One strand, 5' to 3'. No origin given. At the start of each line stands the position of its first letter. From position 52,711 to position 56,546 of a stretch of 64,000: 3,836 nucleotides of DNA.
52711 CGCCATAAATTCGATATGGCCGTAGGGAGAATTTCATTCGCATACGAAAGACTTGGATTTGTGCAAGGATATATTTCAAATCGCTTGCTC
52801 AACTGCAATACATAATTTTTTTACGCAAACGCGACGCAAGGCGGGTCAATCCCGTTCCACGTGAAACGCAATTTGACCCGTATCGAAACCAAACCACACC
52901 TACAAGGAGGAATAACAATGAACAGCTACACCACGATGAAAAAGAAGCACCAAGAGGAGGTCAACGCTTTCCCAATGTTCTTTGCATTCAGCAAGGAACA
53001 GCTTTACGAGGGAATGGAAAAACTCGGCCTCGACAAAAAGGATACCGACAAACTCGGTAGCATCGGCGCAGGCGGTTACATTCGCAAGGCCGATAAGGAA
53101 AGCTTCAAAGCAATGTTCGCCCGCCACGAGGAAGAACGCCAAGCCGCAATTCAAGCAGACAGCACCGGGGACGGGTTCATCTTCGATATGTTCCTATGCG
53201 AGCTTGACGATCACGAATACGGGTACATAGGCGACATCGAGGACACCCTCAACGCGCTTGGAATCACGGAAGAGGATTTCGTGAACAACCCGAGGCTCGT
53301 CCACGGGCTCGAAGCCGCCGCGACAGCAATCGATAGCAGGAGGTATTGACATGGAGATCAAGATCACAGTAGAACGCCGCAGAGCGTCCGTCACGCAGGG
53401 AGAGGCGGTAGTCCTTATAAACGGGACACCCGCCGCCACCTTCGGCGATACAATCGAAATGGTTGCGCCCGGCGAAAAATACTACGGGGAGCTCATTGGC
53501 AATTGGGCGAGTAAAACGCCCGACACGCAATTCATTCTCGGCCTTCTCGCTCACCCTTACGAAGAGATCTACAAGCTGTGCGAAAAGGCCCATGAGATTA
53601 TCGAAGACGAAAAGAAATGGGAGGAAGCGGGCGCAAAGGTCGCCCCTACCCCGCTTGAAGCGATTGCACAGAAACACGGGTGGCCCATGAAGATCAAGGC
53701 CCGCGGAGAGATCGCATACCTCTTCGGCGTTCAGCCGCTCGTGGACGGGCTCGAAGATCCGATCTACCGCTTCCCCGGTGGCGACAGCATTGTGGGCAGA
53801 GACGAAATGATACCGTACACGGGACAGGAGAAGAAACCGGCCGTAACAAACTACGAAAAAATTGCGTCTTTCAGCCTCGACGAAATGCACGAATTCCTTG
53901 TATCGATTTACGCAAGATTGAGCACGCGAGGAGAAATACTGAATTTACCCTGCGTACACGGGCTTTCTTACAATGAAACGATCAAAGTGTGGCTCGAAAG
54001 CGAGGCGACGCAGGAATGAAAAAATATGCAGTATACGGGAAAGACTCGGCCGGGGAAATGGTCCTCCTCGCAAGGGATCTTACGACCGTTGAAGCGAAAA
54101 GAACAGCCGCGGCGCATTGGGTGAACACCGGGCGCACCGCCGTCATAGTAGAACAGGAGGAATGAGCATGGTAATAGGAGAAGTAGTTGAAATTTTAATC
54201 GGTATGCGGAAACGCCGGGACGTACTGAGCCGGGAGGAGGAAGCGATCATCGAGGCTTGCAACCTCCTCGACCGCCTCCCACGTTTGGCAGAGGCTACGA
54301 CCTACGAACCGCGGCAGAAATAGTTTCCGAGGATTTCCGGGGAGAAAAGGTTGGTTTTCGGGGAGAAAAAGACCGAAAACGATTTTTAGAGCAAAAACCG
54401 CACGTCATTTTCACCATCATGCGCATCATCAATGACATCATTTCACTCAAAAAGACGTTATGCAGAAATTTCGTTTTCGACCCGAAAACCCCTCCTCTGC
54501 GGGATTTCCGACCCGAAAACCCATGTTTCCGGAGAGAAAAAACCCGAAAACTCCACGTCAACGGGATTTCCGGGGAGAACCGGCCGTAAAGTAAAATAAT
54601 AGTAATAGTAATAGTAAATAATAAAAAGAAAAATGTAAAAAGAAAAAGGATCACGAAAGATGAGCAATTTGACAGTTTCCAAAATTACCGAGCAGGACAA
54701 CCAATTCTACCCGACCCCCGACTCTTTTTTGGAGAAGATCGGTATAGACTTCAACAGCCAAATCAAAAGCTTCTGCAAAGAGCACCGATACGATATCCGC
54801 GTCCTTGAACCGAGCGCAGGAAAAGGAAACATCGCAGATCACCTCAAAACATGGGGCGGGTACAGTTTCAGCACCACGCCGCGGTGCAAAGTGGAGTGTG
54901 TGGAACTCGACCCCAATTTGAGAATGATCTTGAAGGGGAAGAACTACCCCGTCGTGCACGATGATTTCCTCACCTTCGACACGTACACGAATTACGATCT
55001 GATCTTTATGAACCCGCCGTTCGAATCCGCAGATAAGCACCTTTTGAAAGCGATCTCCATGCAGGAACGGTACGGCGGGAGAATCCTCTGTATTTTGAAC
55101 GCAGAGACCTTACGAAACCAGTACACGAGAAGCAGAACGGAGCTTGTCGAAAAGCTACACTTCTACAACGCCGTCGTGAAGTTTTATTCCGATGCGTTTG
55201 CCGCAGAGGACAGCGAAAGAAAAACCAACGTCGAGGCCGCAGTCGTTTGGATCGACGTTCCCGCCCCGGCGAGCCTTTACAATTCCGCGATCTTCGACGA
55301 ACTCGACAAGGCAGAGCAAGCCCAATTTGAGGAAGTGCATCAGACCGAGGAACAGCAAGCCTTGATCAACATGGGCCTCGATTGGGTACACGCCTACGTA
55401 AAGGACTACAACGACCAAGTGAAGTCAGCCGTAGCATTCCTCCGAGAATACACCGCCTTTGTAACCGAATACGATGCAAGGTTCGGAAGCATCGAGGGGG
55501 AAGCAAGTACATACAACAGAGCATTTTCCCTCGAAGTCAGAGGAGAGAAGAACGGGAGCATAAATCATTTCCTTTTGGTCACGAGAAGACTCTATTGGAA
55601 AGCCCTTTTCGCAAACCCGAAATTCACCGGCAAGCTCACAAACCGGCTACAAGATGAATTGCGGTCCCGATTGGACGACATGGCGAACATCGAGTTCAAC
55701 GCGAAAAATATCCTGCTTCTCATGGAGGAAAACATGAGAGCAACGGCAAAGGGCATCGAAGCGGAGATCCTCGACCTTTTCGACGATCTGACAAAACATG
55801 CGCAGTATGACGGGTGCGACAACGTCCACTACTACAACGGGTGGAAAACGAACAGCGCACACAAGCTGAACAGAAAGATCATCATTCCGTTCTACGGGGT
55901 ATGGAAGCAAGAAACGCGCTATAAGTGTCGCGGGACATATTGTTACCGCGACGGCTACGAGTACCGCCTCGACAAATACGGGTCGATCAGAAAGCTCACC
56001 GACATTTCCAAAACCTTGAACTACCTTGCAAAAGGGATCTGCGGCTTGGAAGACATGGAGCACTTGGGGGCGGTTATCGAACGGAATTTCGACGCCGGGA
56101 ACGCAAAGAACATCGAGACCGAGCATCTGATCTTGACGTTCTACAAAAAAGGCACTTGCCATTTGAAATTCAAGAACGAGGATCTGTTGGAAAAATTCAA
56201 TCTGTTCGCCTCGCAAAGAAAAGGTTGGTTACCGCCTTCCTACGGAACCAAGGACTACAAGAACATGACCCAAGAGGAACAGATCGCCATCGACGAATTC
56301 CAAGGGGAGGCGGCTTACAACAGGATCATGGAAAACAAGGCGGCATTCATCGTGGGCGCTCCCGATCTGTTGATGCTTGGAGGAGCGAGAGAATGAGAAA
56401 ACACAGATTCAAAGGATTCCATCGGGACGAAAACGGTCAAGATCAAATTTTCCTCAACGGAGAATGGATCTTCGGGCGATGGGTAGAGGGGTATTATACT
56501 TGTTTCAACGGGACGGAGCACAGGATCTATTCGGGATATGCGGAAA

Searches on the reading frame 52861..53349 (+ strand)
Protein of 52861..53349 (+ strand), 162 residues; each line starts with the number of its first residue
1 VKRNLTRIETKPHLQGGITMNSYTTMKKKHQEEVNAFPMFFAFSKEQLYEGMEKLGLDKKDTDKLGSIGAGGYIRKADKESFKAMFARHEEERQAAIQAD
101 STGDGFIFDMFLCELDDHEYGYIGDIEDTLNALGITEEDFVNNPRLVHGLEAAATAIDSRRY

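Call 81: search_protein_families(library=pfam, proteins=[window:52861-53349:+], max_evalue=0.01)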
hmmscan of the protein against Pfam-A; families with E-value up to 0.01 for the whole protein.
window:52861-53349:+ (162 aa): 1 family
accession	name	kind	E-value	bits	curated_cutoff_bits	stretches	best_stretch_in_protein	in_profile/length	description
PF24692.1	DUF7659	-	1.1e-51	174.9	27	1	23-154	2-133/135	Family of unknown function (DUF7659)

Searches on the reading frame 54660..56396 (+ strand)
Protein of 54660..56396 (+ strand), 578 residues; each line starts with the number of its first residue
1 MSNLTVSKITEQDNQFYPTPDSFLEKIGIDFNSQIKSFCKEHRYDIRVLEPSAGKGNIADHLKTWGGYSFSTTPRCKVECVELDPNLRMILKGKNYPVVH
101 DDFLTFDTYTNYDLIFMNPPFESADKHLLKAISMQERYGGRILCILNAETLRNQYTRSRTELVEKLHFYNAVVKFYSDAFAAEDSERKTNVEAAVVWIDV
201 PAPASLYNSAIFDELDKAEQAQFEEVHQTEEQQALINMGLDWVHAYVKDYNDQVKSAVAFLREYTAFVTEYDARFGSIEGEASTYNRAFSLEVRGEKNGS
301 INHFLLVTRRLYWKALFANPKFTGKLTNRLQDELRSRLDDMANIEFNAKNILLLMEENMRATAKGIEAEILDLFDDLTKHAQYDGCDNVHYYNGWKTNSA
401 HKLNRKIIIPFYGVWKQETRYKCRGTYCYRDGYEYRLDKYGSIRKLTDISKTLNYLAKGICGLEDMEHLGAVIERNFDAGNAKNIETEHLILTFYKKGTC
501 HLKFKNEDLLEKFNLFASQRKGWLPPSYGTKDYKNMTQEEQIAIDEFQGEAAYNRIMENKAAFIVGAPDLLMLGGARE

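Call 18: search_protein_families(library=pfam, proteins=[window:54660-56396:+], max_evalue=0.001)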
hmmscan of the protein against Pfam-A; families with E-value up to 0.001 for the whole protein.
window:54660-56396:+ (578 aa): 2 families
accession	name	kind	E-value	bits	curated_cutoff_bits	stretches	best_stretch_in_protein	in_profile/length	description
PF13708.11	DUF4942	-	9.1e-29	100.9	25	1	309-522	5-189/190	Domain of unknown function (DUF4942)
PF05869.16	Dam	-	8.5e-05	22.7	28.1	1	94-201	43-146/169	DNA N-6-adenine-methyltransferase (Dam)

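Call 36: search_protein_families(library=phrogs, proteins=[window:54660-56396:+], max_evalue=0.001)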
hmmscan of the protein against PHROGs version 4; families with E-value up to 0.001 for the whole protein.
window:54660-56396:+ (578 aa): 15 families
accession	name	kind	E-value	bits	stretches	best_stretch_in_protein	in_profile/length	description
phrog_32703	-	unknown function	2.4e-41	142.9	1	13-527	8-475/480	-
phrog_9133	-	unknown function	4.1e-22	78.9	1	10-220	730-928/1259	-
phrog_6263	-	other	5.5e-19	69.2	1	13-154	391-515/548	DNA methyltransferase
phrog_11358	-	unknown function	6.1e-18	64.2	1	14-202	1846-2017/3431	-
phrog_15406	-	other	2.5e-17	62.3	1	47-205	1273-1422/2789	DNA methyltransferase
phrog_18947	-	unknown function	2.7e-15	55.7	1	44-210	588-746/1537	-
phrog_22901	-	unknown function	7.6e-15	54.3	1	4-214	623-817/1394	-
phrog_9793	-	unknown function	8.4e-13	48.5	1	9-198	598-769/772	-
phrog_799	-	other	2e-11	44.8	1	10-153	208-323/458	DNA methyltransferase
phrog_31814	-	other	1.2e-05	26.5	1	14-67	9-50/95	DNA methyltransferase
phrog_3820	-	other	6.5e-05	23.1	1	38-123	61-140/255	DNA methyltransferase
phrog_5172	-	unknown function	0.00019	21.3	1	46-146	45-131/377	-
phrog_5143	-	unknown function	0.00026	19.1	1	47-148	1824-1921/2204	-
phrog_111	-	other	0.00035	21.4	0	99-150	102-153/345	DNA methyltransferase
phrog_10691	-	unknown function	0.00059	17.3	1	42-144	2377-2473/3925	-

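Call 37: search_protein_families(library=ncbifam, proteins=[window:54660-56396:+], max_evalue=0.01)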
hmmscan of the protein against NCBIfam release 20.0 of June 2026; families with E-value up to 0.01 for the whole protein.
window:54660-56396:+ (578 aa): 0 families

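Call 44: search_protein_families(library=padloc, proteins=[window:54660-56396:+], max_evalue=0.01)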
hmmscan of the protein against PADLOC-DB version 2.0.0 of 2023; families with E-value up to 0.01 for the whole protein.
window:54660-56396:+ (578 aa): 6 families
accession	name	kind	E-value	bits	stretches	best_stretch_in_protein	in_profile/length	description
PDLC04134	mad2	-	8.9e-09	32.7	1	43-167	290-414/492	mads_2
PDLC03258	MTase_II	-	4.3e-08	30.7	1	47-123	44-114/366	Type II methyltransferase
PDLC03267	MTase_II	-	7.5e-05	19.8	1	46-122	35-117/539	Type II methyltransferase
PDLC03248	MTase_II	-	0.00088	16.1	1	46-121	32-95/521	Type II methyltransferase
PDLC03273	MTase_II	-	0.0019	15.4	1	46-122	70-142/432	Type II methyltransferase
PDLC03293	MTase_II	-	0.0019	15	1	44-122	37-107/427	Type II methyltransferase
